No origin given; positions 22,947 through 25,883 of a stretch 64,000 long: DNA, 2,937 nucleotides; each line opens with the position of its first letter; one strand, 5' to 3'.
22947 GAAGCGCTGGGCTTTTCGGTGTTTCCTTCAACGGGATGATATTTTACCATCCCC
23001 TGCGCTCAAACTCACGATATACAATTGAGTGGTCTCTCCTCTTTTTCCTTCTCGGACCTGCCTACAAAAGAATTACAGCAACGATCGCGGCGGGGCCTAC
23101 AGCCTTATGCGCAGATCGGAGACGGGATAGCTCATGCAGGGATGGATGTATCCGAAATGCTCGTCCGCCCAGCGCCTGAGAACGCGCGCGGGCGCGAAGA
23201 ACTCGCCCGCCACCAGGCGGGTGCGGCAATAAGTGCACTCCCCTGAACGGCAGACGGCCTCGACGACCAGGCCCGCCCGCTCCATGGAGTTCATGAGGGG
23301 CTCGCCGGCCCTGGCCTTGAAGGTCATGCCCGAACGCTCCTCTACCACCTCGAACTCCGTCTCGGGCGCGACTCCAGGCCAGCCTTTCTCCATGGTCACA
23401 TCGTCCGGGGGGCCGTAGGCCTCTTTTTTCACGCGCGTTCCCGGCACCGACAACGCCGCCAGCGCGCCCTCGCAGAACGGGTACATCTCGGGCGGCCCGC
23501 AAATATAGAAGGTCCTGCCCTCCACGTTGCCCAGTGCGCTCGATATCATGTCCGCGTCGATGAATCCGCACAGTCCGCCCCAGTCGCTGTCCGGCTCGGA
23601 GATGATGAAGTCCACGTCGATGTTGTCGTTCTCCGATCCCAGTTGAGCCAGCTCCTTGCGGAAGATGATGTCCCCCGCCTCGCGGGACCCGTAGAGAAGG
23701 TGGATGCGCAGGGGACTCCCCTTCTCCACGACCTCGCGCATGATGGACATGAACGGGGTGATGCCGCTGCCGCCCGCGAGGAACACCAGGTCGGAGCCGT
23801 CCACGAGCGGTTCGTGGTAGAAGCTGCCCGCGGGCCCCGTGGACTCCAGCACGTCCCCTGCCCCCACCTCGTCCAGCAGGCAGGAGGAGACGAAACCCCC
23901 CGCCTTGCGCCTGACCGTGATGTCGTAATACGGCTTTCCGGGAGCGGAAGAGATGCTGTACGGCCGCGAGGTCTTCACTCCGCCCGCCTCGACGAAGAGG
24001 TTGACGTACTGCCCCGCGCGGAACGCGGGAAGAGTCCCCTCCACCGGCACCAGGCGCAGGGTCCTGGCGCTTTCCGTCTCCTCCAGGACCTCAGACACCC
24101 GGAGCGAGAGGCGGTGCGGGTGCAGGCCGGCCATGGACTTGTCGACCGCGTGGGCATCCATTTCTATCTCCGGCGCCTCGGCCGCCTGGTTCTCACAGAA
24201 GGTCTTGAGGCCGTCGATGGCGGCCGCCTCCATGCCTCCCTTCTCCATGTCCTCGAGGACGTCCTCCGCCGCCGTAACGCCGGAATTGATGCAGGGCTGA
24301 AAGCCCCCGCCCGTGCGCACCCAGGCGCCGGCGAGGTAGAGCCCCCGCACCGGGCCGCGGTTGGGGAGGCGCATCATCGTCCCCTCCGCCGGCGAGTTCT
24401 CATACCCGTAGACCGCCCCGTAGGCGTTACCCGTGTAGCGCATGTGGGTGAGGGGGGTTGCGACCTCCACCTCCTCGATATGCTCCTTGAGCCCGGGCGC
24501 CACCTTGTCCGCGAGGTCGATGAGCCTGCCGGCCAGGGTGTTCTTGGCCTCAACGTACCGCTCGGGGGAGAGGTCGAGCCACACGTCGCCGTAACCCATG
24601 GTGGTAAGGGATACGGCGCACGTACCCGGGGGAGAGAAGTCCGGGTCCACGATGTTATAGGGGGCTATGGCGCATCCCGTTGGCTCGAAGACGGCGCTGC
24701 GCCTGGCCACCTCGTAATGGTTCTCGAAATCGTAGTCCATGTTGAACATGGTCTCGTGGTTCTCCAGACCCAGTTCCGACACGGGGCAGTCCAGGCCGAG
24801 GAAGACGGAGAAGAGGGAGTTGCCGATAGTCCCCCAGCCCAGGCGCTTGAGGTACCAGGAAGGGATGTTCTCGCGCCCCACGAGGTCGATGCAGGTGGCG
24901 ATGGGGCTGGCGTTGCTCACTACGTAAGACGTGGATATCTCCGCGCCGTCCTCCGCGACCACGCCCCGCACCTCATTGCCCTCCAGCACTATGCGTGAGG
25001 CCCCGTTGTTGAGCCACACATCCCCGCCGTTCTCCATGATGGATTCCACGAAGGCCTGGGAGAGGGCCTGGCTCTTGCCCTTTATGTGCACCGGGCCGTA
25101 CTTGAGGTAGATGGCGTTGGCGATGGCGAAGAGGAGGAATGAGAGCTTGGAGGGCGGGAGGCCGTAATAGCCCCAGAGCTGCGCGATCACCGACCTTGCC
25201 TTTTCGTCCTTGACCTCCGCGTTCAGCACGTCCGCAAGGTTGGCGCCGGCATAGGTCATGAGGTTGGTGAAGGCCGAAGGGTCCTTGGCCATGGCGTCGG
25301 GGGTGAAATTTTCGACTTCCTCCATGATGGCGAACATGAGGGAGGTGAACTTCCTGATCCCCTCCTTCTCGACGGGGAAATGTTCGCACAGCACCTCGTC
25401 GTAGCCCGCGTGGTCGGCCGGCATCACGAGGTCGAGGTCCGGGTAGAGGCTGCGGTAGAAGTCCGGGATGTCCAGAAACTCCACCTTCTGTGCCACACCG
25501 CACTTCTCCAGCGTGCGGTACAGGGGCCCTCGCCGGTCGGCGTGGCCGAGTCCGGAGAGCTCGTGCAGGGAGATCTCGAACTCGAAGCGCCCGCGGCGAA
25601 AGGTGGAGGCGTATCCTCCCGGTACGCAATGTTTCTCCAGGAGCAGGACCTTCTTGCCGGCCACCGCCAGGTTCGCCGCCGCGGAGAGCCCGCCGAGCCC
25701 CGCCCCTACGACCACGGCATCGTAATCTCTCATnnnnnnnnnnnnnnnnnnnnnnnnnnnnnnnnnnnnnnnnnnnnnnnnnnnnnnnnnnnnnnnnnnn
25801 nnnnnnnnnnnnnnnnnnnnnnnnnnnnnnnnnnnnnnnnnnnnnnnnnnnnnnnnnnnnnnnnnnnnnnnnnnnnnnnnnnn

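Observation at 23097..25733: Self-sufficient CrtI-family flavoenzyme fused to an FNR-like reductase and a [2Fe-2S] ferredoxin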

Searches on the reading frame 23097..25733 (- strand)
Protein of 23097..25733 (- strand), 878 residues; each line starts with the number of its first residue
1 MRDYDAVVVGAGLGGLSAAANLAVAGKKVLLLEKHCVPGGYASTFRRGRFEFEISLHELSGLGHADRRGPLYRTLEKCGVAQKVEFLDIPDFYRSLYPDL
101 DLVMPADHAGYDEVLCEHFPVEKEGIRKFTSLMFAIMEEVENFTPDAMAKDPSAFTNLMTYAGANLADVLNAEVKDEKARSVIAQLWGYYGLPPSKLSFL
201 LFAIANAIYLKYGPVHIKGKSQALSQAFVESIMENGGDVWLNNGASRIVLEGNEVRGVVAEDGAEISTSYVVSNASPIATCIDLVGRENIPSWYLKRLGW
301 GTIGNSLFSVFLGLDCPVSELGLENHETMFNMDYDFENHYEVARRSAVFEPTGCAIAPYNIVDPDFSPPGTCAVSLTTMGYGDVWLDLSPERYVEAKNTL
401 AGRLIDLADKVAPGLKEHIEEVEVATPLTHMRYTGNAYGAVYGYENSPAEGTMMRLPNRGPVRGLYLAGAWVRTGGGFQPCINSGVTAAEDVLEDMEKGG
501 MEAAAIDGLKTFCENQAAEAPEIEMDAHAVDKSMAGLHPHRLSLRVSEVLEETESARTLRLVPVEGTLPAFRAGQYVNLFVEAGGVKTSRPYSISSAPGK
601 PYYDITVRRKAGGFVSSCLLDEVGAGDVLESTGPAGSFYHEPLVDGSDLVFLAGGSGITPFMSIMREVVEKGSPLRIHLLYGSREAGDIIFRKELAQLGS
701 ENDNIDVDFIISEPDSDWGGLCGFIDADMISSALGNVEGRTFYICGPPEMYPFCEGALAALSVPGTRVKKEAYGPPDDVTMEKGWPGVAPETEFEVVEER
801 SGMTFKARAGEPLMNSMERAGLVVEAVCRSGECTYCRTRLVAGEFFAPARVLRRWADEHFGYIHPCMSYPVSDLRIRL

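Call 3: search_protein_families(library=pfam, proteins=[window:23097-25733:-], max_evalue=0.01)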
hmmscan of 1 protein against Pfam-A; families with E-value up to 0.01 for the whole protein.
window:23097-25733:- (878 aa): 15 families
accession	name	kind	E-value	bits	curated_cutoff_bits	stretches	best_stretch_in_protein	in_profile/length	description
PF01593.30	Amino_oxidase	-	3.8e-22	79.6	19.8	1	13-493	1-443/443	Flavin containing amine oxidoreductase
PF00175.26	NAD_binding_1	-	6.3e-20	72.3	22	1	651-754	1-107/109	Oxidoreductase NAD-binding domain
PF13450.12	NAD_binding_8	-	2.9e-12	47.1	21.9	1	8-62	1-55/68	NAD(P)-binding Rossmann-like domain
PF00890.30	FAD_binding_2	-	7.9e-10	38.9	20.4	1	5-51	1-46/414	FAD binding domain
PF00970.30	FAD_binding_6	-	3.8e-09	37.2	21.1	1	553-639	11-99/99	Oxidoreductase FAD-binding domain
PF01266.30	DAO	-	1.7e-07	31.5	27.9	1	5-47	1-42/353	FAD dependent oxidoreductase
PF12831.13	FAD_oxidored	-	2.5e-07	30.8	27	1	5-43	1-39/416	FAD dependent oxidoreductase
PF00111.32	Fer2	-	2e-06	28.1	21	1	798-870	3-76/77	2Fe-2S iron-sulfur cluster binding domain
PF01946.23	Thi4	-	2.2e-05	24.3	26.2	1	4-41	18-56/235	Thi4 family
PF07992.20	Pyr_redox_2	-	3.3e-05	23.9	26.1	1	4-40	1-39/291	Pyridine nucleotide-disulphide oxidoreductase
PF01494.25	FAD_binding_3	-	0.00022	21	22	1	4-35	2-33/349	FAD binding domain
PF01134.28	GIDA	-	0.00037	20.1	22.1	0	5-35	1-31/391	Glucose inhibited division protein A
PF08030.17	NAD_binding_6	-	0.00046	20.7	22.2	1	648-711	3-74/156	Ferric reductase NAD binding domain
PF00070.33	Pyr_redox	-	0.0032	18.4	22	0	6-34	2-30/82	Pyridine nucleotide-disulphide oxidoreductase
PF03486.20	HI0933_like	-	0.0039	17.1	50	1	5-37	2-34/244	HI0933-like protein Rossmann domain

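Call 4: search_protein_families(library=ncbifam, proteins=[window:23097-25733:-], max_evalue=0.01)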
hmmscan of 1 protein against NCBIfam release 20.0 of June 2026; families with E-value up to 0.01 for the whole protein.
window:23097-25733:- (878 aa): 95 families (the best 25 are shown)
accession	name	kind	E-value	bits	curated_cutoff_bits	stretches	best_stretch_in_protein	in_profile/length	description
TIGR02730.1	carot_isom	equivalog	2.2e-45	155.4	586.9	1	4-495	1-491/493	carotenoid isomerase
TIGR02160.1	PA_CoA_Oxy5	hypoth_equivalog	3.9e-40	137.7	420.8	1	543-873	3-345/352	1,2-phenylacetyl-CoA epoxidase subunit PaaE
NF007964.0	PRK10684.1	equivalog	7.5e-39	133.6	383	1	544-874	12-330/333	NADH oxidoreductase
NF058606.1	GlBtMonoRdsGbcB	equivalog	9.3e-38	130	500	1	541-876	13-360/362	glycine betaine monooxygenase reductase subunit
NF009805.0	PRK13289.1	equivalog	1.5e-36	126.2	432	1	543-778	156-397/399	NO-inducible flavohemoprotein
TIGR02734.1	crtI_fam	subfamily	1.2e-34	119.9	238.1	1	6-499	1-495/504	phytoene desaturase family protein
NF040810.1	BenC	equivalog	1.4e-34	119.7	430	1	535-758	98-315/333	benzoate 1,2-dioxygenase electron transfer component BenC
NF045803.1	MethMoxFADbindMmoC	equivalog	6.1e-32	110.7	500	2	570-771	139-338/343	aromatic/alkene monooxygenase hydroxylase FAD-binding subunit MmoC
TIGR02733.1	desat_CrtD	equivalog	8.6e-30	103.9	549.7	2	212-493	222-489/492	C-3',4' desaturase CrtD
NF045637.1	carotdesatCrtDProt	equivalog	2.1e-25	89.2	580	2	140-495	145-485/485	1-hydroxycarotenoid 3,4-desaturase CrtD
NF008822.0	PRK11872.1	equivalog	5.9e-24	84.7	402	1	544-770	109-332/341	anthranilate 1,2-dioxygenase electron transfer component AntC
TIGR01941.1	nqrF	equivalog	7.7e-19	67.9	295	1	613-764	240-394/405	NADH:ubiquinone reductase (Na(+)-transporting) subunit F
NF058655.1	CrtID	equivalog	2.6e-18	66.1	640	2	7-54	2-49/478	bifunctional phytoene desaturase/3,4-desaturase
NF045689.1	BCarotKetCrtO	equivalog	3.2e-18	65.6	1000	2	1-44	1-44/563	beta-carotene ketolase CrtO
NF006220.0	PRK08345.1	subfamily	2.1e-17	63.3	395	1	569-758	41-236/294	cytochrome-c3 hydrogenase subunit gamma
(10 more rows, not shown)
